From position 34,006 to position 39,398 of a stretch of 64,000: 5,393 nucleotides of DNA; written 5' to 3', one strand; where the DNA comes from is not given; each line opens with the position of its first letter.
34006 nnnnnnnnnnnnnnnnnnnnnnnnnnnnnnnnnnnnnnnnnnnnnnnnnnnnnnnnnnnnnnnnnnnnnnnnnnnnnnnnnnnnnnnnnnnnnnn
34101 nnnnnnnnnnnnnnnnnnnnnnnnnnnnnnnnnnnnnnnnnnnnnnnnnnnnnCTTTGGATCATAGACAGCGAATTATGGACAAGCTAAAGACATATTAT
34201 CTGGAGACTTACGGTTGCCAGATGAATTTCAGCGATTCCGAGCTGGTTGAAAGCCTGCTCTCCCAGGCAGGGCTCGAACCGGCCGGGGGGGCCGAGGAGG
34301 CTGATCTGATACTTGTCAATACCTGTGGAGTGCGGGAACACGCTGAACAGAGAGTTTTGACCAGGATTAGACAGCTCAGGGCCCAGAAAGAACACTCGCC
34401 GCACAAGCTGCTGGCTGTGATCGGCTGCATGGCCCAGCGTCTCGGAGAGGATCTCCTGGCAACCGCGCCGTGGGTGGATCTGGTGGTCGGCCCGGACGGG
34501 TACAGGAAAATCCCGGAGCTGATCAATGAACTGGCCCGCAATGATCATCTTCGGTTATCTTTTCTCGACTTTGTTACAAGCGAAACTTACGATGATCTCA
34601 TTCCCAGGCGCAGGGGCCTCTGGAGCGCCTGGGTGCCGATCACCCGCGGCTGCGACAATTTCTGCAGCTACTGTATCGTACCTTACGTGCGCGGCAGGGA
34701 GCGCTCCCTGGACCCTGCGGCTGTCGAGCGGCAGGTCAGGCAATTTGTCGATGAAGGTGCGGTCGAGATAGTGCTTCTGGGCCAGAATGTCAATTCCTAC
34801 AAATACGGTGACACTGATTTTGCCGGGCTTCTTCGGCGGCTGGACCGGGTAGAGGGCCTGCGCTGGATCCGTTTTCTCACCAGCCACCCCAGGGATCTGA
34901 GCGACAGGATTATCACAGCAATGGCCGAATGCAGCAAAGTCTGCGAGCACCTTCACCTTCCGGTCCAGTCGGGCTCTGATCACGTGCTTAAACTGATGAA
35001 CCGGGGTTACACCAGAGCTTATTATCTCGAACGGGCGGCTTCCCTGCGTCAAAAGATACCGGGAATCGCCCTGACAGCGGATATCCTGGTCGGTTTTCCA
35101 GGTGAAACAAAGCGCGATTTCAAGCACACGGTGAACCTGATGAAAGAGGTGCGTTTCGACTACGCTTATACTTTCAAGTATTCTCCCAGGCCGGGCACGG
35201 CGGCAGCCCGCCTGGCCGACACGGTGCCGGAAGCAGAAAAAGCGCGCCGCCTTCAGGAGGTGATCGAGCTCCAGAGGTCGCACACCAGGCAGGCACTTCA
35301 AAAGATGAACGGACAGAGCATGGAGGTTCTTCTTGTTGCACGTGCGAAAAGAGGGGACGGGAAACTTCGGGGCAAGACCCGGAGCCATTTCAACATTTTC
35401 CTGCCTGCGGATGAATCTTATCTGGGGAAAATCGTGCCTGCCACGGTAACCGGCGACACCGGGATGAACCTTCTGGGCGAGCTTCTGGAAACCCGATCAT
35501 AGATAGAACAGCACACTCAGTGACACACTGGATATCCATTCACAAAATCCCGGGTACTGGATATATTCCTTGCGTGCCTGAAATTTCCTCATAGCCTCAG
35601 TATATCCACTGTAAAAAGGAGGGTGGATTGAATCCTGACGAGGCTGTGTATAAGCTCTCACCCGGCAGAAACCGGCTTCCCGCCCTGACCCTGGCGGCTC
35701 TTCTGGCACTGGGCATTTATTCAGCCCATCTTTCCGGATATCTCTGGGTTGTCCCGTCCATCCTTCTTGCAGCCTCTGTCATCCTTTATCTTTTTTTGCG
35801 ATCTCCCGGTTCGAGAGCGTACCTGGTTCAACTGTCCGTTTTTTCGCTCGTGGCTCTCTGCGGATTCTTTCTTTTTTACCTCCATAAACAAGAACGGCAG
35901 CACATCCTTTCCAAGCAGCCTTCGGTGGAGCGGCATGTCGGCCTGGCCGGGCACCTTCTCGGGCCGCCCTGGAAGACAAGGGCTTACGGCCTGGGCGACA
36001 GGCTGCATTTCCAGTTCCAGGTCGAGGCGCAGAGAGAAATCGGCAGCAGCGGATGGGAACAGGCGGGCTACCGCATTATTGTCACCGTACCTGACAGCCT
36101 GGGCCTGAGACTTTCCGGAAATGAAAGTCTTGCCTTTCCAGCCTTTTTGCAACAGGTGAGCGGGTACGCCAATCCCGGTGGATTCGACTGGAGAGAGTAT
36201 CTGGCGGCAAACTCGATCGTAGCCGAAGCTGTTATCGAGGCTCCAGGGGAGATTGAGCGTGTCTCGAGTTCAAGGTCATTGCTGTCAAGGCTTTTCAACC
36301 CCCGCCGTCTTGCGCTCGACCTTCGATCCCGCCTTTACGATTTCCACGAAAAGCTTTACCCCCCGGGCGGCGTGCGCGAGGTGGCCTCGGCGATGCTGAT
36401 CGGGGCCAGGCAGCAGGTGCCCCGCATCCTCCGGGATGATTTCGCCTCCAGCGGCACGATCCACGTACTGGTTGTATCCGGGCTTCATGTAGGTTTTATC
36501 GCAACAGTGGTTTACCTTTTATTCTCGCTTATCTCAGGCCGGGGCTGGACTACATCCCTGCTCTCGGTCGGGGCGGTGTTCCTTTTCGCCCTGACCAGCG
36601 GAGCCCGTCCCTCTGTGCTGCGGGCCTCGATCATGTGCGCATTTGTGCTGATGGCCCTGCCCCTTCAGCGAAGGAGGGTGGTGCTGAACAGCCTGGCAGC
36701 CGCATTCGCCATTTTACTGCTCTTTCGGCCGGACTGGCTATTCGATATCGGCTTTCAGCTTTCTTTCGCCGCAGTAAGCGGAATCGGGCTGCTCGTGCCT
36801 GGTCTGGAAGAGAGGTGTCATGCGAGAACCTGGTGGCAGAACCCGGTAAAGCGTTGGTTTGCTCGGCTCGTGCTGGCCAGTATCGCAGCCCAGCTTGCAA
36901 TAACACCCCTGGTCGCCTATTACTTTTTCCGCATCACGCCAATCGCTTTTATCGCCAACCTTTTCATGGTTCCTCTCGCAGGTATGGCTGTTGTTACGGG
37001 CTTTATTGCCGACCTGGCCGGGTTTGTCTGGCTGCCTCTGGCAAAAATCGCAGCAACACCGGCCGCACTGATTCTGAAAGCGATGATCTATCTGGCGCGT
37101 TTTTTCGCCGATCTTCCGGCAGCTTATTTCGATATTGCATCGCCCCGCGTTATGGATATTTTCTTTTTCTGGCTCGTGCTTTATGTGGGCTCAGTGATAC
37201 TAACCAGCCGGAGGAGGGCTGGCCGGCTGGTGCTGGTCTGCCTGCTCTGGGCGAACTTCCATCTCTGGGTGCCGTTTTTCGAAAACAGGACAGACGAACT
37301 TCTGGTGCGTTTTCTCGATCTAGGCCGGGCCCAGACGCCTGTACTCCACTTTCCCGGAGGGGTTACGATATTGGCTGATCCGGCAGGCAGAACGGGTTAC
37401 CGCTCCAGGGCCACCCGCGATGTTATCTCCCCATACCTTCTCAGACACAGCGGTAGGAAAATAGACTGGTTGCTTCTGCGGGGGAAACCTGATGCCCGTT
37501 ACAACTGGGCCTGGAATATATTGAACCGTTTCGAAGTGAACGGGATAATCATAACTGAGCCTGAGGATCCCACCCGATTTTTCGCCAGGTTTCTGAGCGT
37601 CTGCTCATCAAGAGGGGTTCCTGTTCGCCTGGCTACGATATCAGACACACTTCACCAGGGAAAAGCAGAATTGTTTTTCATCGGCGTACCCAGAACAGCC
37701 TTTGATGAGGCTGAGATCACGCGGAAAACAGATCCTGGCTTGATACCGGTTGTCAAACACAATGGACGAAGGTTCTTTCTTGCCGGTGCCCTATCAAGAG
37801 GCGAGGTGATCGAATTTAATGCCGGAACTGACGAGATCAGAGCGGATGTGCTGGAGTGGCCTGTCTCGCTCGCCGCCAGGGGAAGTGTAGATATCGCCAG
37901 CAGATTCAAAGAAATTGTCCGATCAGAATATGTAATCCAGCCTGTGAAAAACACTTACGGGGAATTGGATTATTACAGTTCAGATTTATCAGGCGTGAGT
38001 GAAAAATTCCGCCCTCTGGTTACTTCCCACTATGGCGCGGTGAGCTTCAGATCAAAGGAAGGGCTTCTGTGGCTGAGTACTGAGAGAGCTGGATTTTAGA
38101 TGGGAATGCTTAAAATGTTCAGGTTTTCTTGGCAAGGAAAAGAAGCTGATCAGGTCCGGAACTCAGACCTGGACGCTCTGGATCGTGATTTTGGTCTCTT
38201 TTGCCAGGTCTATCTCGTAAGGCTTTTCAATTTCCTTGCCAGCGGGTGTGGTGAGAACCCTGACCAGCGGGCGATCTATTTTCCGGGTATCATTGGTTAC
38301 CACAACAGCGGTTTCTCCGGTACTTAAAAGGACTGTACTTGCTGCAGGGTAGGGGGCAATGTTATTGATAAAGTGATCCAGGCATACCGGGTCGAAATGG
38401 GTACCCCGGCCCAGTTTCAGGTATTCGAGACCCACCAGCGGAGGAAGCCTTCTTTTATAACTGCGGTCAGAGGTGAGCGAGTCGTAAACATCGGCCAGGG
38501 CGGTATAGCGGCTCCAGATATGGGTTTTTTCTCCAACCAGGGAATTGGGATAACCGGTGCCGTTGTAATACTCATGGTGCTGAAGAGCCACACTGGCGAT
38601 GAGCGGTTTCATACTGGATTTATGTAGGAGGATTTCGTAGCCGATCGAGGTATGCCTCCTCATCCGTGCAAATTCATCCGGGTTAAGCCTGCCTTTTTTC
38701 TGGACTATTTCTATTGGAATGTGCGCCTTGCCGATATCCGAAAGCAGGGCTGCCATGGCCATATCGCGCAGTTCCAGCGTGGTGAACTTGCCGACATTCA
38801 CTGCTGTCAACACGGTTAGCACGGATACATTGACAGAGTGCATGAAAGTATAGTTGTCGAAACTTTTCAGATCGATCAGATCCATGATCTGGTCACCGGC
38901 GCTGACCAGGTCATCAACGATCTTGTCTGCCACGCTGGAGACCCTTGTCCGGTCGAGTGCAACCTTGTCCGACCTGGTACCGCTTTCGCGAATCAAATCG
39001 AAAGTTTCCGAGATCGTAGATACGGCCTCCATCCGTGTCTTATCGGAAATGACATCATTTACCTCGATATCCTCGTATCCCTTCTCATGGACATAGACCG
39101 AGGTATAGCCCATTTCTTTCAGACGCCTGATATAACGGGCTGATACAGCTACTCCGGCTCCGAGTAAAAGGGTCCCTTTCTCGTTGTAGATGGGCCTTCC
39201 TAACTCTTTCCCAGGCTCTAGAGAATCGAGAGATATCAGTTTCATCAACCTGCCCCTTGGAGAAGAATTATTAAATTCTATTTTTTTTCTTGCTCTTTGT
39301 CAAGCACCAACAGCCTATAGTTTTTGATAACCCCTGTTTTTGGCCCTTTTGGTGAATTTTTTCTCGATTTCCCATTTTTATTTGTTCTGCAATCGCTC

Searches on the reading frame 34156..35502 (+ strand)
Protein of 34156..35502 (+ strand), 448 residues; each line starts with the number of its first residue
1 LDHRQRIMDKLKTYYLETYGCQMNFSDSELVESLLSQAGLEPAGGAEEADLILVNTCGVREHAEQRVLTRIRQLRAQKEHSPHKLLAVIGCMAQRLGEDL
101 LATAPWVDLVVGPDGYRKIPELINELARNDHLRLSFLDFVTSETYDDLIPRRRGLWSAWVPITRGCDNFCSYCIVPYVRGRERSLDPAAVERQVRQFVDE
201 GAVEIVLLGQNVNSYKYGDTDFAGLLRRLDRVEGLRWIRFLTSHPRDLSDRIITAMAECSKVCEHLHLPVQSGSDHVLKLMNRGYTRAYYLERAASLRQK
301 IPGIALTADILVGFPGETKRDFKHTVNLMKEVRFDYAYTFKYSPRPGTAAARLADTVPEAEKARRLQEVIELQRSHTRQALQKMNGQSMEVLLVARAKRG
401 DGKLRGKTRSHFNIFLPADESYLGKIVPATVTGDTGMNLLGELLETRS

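Call 13: search_protein_families(library=pfam, proteins=[window:34156-35502:+], max_evalue=0.001)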
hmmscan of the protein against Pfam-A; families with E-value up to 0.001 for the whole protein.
window:34156-35502:+ (448 aa): 2 families
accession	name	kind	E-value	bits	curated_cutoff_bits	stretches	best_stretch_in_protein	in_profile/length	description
PF00919.26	UPF0004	-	1.5e-30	105.6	27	1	14-112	2-98/98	Uncharacterized protein family UPF0004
PF04055.27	Radical_SAM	-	6.8e-29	101.6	29.5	1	160-328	1-165/166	Radical SAM superfamily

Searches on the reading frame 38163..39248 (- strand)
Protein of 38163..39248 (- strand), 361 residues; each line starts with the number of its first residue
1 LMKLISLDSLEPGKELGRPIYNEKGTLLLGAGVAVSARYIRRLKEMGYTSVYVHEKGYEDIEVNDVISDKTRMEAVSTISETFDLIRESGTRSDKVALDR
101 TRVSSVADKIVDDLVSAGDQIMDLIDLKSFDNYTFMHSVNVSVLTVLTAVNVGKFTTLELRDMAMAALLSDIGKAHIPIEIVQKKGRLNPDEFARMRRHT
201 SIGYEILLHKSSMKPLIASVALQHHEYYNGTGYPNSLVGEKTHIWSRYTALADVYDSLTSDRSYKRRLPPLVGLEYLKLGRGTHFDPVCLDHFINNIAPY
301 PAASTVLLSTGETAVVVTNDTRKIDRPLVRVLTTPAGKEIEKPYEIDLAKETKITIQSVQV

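Call 14: search_protein_families(library=pfam, proteins=[window:38163-39248:-], max_evalue=0.001)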
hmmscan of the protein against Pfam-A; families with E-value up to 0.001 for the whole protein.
window:38163-39248:- (361 aa): 2 families
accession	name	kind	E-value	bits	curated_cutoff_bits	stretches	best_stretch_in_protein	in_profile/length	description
PF13487.12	HD_5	-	8.7e-25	87.9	27.2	1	146-287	25-168/170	HD domain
PF01966.28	HD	-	2.6e-10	41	22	1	135-256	2-114/116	HD domain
